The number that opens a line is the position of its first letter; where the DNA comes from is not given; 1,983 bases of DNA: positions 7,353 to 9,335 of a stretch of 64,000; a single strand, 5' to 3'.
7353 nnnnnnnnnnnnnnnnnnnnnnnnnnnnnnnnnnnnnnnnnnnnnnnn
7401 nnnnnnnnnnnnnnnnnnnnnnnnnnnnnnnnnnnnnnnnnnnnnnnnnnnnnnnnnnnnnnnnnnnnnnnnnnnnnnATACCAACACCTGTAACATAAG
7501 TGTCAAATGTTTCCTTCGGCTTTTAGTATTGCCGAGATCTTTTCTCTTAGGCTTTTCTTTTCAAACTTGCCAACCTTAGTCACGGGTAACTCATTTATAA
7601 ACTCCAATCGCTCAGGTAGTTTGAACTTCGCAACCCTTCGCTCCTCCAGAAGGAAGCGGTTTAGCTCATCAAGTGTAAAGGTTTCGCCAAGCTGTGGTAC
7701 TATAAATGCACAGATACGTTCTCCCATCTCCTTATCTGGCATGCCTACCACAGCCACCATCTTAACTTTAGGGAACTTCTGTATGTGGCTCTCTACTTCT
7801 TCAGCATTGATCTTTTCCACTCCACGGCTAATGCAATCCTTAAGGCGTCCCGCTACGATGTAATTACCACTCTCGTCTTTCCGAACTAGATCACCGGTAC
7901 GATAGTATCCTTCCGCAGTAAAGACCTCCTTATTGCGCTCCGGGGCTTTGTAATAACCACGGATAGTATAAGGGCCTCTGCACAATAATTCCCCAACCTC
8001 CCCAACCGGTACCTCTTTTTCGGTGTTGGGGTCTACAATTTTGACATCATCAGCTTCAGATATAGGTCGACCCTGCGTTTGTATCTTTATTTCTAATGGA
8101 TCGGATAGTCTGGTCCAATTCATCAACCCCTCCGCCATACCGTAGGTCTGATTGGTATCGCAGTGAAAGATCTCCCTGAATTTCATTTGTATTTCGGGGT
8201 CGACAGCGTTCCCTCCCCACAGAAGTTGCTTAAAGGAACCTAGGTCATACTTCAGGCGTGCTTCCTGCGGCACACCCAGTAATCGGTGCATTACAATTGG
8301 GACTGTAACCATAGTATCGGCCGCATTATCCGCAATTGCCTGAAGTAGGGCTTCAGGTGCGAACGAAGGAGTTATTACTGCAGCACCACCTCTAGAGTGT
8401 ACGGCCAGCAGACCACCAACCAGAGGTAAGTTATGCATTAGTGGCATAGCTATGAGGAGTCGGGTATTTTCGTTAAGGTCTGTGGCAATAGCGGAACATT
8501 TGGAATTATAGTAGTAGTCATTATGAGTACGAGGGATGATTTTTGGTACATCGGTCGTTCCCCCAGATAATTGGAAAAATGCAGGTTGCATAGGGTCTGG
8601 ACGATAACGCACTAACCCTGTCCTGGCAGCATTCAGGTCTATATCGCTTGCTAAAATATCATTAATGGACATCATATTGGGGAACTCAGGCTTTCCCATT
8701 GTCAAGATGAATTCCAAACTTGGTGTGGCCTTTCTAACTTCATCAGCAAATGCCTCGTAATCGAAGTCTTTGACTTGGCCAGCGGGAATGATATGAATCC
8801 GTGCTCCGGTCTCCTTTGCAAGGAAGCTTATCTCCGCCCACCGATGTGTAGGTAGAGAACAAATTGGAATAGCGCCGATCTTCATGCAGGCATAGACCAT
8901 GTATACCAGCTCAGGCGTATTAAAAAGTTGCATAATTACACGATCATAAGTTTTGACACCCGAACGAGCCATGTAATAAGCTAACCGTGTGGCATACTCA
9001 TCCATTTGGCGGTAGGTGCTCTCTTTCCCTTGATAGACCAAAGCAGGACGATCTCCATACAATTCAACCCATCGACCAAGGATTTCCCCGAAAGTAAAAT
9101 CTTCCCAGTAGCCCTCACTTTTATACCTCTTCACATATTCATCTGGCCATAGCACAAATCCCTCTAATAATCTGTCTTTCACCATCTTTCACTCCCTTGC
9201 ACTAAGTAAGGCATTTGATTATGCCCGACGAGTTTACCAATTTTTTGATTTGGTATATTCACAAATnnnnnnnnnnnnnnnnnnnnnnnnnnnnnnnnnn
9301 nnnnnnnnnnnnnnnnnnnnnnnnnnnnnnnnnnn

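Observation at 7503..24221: Island cargo is a complete CoA-dependent (hydroxy)aromatic-acid catabolic module of unknown substrate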

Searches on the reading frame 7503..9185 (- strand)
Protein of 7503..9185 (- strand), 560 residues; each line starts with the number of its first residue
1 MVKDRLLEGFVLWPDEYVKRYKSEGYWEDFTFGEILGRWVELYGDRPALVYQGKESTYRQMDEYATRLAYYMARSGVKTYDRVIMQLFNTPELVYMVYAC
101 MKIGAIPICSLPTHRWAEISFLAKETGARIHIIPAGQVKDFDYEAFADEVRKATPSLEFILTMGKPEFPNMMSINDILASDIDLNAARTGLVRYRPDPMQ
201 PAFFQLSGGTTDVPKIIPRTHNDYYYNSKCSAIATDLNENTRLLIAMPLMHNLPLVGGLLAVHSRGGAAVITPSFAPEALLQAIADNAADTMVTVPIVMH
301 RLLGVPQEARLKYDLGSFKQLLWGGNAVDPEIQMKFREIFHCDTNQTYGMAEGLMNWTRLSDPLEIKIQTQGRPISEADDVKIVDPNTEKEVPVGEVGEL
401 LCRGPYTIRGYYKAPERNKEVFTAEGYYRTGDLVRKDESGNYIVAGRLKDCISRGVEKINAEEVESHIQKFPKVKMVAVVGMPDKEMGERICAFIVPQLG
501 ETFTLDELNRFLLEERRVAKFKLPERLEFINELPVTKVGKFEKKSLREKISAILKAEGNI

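Call 3: search_protein_families(library=pfam, proteins=[window:7503-9185:-])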
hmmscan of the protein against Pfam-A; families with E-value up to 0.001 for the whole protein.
window:7503-9185:- (560 aa): 2 families
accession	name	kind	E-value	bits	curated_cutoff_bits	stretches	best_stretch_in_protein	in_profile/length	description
PF00501.34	AMP-binding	-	8e-68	229.4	29.9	1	38-412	3-384/384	AMP-binding enzyme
PF13193.12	AMP-binding_C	-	5.4e-14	53.3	24.5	1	463-540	1-76/76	AMP-binding enzyme C-terminal domain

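Call 8: search_protein_families(library=ncbifam, proteins=[window:7503-9185:-], max_evalue=0.00001)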
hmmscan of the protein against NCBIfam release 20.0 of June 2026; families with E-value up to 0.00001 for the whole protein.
window:7503-9185:- (560 aa): 105 families (the best 25 are shown)
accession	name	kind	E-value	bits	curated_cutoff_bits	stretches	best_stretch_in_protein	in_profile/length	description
TIGR02275.1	DHB_AMP_lig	equivalog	7.1e-141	470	723.55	1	9-547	2-526/526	(2,3-dihydroxybenzoyl)adenylate synthase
NF008192.1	PRK10946.1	equivalog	1.1e-131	439.8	783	1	10-552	4-531/534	(2,3-dihydroxybenzoyl)adenylate synthase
NF004837.0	PRK06187.1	subfamily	1.2e-88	297.7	476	1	30-552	8-524/531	long-chain-fatty-acid--CoA ligase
NF004758.0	PRK06087.1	equivalog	3.1e-86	289.9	736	1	18-556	12-541/548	medium-chain fatty-acid--CoA ligase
NF009233.0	PRK12583.1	subfamily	1.6e-76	257.9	832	1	30-554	18-554/558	fatty acid CoA ligase family protein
TIGR03208.1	cyc_hxne_CoA_lg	equivalog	7.1e-69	232.9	792.3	1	21-548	13-538/538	cyclohexanecarboxylate-CoA ligase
NF006182.0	PRK08316.1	subfamily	2.9e-65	220.7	663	1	31-552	12-519/523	fatty acyl-CoA synthetase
NF006181.0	PRK08314.1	subfamily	2.1e-63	214.5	705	1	42-552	36-556/563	long-chain-fatty-acid--CoA ligase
NF004114.0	PRK05605.1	equivalog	3.4e-62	210.6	766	1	16-552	20-571/575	long-chain-fatty-acid--CoA ligase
NF005676.0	PRK07470.1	equivalog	4.3e-61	207.1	774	1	36-551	26-530/544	acyl-CoA synthetase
NF004797.0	PRK06145.1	equivalog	8e-60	202.6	850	1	207-550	157-495/499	acyl-CoA synthetase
NF005801.1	PRK07656.1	equivalog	1.4e-59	202.1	657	1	34-547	5-500/500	FadD3 family acyl-CoA ligase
NF052269.1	Staph_lig_FadD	equivalog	7.5e-58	196.1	650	2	198-550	149-493/499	long-chain-fatty-acid--CoA ligase FadD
NF005702.0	PRK07514.1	subfamily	1.2e-57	195.4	558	1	51-553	25-503/506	malonyl-CoA synthase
NF005714.0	PRK07529.1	subfamily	2.1e-57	194.9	632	1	53-549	61-575/640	acyl-CoA synthetase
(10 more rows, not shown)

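Call 10: search_solved_structures(query=window:7503-9185:-, max_evalue=1e-30)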
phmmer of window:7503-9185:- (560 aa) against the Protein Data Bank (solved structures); distinct sequences matched with E-value up to 1e-30: 49.
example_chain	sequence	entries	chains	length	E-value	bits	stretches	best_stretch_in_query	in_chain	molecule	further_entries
6e8o_A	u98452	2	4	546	4.7e-128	431.4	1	5-551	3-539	2,3-dihydroxybenzoate-AMP ligase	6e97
5wm2_A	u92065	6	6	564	7.7e-127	427.3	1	5-557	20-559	Salicylate-AMP ligase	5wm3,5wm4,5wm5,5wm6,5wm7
1md9_A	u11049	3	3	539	3.1e-120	405.6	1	6-554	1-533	2,3-dihydroxybenzoate-AMP ligase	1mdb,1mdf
3o82_A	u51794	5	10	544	7.2e-101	341.6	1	3-550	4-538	Peptide arylation enzyme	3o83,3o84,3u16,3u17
9my5_B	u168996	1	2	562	8.1e-101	341.4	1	3-550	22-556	(2,3-dihydroxybenzoyl)adenylate synthase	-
9my6_B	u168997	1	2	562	9.2e-101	341.3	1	3-550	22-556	(2,3-dihydroxybenzoyl)adenylate synthase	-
9my7_B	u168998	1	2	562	1.5e-100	340.5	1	3-550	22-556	(2,3-dihydroxybenzoyl)adenylate synthase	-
7tyb_A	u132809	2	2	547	1.5e-97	330.7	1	13-556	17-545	Pyochelin biosynthesis protein PchD | Pyochelin biosynthesis salicyl-AMP ligase PchD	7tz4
4iz6_A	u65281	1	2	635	1.8e-96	327.1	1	10-552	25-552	Enterobactin synthase component E, Isochorismatase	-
3rg2_A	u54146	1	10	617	1.8e-96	327.1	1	10-552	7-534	Enterobactin synthase component E (entE), 2,3-dihydro-2,3-dihydroxybenzoate synthetase, is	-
6iyk_A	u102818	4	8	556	8.1e-96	324.9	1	10-552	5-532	2,3-dihydroxybenzoate-AMP ligase component of enterobactin synthase multienzyme complex | Enterobactin synthase component E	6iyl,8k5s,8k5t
5kei_A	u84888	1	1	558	2.9e-95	323.1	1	4-548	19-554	2,3-dihydroxybenzoate-AMP ligase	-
9bhy_A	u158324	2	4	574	3.8e-90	306.2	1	6-545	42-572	2,3-dihydroxybenzoate-AMP ligase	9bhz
8weu_A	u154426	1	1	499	6.3e-46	160.3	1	205-549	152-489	Fatty-acyl-CoA synthase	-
8wev_A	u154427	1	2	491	7.6e-46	160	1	205-549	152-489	Feruloyl-CoA Synthetase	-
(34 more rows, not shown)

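Call 30: search_solved_structures(query=window:7503-9185:-, max_evalue=1e-110, show_alignments=3)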
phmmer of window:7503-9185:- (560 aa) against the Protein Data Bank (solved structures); distinct sequences matched with E-value up to 1e-110: 3.
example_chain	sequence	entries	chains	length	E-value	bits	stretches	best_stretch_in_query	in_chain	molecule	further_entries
6e8o_A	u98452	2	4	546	4.7e-128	431.4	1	5-551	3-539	2,3-dihydroxybenzoate-AMP ligase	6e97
5wm2_A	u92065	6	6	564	7.7e-127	427.3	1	5-557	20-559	Salicylate-AMP ligase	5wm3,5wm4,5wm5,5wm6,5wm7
1md9_A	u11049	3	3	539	3.1e-120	405.6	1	6-554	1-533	2,3-dihydroxybenzoate-AMP ligase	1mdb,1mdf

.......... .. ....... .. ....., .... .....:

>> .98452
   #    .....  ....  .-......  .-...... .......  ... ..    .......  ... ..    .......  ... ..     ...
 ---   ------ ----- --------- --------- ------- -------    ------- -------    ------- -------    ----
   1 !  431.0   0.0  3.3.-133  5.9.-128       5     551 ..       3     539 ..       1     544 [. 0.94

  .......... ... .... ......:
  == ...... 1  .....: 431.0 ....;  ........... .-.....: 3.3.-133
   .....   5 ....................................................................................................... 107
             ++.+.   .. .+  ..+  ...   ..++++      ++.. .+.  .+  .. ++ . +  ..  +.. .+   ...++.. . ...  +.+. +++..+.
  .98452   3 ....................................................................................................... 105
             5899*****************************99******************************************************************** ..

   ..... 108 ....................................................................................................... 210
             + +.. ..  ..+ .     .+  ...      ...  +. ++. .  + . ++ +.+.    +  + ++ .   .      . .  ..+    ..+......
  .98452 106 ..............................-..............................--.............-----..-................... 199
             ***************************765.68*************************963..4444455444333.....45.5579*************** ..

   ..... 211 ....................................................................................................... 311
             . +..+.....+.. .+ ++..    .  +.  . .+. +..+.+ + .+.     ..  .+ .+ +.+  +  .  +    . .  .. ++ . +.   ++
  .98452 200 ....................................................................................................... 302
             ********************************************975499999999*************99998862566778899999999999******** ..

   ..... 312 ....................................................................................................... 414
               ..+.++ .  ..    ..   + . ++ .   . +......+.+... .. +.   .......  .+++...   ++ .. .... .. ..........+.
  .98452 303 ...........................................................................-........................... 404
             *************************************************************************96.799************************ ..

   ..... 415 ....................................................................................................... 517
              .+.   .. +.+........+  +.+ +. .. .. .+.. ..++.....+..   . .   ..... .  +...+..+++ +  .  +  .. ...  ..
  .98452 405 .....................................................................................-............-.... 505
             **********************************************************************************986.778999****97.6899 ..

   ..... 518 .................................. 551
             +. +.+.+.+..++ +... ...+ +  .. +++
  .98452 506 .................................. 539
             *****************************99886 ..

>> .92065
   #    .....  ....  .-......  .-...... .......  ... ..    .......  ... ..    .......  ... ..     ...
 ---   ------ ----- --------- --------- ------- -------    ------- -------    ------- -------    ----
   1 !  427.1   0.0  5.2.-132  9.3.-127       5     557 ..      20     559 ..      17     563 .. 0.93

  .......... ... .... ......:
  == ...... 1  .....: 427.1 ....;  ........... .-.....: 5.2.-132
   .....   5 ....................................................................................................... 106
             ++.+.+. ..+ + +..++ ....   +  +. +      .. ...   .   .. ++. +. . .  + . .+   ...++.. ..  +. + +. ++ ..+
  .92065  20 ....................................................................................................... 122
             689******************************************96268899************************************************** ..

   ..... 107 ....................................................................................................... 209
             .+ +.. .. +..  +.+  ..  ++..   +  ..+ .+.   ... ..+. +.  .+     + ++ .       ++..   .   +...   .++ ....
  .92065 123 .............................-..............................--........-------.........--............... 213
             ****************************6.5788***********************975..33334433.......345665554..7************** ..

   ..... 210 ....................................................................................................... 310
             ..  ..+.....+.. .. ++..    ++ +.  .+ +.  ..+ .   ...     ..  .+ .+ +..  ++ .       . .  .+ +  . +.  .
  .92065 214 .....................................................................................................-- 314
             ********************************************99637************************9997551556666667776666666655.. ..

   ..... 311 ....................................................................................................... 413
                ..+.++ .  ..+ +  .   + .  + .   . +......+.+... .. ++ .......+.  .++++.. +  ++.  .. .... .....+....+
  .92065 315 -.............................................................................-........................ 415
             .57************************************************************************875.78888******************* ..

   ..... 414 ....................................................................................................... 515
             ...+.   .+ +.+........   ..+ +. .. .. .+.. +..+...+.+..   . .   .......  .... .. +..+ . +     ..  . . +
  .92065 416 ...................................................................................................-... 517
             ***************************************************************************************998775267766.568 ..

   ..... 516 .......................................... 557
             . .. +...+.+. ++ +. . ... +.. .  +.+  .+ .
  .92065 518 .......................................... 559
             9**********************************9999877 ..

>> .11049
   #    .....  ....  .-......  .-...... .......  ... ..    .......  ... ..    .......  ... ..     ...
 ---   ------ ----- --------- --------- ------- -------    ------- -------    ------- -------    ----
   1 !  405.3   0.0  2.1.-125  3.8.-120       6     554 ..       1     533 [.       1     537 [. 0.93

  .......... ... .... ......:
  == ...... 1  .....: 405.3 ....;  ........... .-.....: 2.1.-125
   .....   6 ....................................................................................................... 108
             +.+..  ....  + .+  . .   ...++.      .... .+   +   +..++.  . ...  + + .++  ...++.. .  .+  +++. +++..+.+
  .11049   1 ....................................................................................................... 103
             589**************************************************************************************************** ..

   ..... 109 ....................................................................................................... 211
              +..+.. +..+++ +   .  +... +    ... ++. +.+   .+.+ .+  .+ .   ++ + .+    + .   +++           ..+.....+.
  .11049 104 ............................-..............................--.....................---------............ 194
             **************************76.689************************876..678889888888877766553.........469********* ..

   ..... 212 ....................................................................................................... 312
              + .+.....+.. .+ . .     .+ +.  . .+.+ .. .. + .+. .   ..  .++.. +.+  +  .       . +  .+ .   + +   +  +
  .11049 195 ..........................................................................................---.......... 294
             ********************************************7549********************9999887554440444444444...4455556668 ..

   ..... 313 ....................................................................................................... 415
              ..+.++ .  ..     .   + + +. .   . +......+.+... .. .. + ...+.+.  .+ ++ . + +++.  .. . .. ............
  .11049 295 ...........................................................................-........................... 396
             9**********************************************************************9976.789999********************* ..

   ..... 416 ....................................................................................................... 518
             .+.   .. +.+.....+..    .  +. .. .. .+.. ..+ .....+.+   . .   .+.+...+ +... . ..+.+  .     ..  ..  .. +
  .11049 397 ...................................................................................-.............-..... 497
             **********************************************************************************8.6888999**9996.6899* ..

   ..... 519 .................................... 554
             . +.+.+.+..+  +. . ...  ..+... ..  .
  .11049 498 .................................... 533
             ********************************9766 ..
